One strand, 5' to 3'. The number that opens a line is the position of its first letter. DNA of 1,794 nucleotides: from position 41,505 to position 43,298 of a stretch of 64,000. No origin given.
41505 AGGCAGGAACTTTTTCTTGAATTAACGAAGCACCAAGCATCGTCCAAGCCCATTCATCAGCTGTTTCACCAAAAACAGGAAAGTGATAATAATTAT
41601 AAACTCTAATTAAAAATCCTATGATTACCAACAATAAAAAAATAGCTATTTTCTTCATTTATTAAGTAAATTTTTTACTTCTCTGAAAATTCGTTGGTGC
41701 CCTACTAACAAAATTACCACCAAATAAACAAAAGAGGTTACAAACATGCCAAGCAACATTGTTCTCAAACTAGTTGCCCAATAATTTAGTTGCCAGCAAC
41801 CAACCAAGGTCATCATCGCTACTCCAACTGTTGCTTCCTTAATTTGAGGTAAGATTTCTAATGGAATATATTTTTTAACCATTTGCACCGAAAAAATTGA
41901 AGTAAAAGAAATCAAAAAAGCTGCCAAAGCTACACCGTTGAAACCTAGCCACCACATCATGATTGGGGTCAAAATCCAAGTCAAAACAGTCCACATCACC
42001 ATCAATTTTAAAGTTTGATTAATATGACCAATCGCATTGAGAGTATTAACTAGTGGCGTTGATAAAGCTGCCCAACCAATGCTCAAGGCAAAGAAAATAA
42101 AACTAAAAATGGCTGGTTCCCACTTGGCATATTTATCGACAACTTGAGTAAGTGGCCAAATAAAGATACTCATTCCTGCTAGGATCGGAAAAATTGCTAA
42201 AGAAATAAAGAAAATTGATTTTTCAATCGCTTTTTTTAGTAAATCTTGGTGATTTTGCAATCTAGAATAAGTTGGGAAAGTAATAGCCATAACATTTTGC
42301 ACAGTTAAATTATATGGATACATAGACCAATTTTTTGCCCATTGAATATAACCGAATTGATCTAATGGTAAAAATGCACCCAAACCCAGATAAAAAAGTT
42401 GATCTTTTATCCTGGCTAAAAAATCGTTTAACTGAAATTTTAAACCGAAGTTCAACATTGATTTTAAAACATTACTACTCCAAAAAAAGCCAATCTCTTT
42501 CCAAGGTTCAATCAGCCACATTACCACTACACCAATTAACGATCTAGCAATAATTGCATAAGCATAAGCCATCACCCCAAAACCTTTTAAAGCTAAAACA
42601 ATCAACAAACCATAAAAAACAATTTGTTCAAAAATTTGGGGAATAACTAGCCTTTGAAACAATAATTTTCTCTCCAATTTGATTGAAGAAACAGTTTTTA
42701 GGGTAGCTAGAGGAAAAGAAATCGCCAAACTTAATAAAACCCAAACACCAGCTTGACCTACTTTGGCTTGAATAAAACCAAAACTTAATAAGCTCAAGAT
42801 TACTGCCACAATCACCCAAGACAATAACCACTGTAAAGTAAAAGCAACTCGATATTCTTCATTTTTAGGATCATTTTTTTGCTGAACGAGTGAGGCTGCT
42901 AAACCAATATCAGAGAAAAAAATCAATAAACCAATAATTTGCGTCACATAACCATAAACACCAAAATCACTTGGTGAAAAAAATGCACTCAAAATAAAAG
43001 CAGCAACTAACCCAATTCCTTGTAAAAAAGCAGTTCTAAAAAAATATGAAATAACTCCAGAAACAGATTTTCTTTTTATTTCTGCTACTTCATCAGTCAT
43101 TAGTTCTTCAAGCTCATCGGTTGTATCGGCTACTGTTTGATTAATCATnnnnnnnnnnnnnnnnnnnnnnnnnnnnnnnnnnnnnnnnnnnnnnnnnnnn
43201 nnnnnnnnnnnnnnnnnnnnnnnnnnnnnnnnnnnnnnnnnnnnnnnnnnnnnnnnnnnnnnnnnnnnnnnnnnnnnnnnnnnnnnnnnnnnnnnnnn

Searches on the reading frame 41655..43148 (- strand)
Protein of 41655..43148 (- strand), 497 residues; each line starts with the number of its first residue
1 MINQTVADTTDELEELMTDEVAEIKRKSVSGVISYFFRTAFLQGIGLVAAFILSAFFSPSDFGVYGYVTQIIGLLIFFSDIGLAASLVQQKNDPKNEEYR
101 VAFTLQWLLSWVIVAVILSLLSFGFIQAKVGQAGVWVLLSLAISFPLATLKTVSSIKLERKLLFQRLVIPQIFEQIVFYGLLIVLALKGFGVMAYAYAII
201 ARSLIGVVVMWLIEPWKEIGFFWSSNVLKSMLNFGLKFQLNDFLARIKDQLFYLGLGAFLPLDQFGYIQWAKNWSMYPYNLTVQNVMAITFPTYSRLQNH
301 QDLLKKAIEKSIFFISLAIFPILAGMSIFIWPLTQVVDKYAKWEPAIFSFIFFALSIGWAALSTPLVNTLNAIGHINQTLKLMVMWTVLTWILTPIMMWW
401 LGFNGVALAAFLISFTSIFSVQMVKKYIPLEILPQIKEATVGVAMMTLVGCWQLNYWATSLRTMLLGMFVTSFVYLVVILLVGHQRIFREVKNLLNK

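Call 68: search_protein_families(library=pfam, proteins=[window:41655-43148:-], max_evalue=0.0001)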
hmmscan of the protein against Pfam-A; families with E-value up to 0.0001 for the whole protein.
window:41655-43148:- (497 aa): 2 families
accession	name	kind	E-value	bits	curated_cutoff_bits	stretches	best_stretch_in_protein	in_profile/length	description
PF13440.11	Polysacc_synt_3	-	4.4e-44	151.3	23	1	52-337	1-283/293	Polysaccharide biosynthesis protein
PF01943.22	Polysacc_synt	-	1e-13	51.8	28.2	1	30-298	3-274/274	Polysaccharide biosynthesis protein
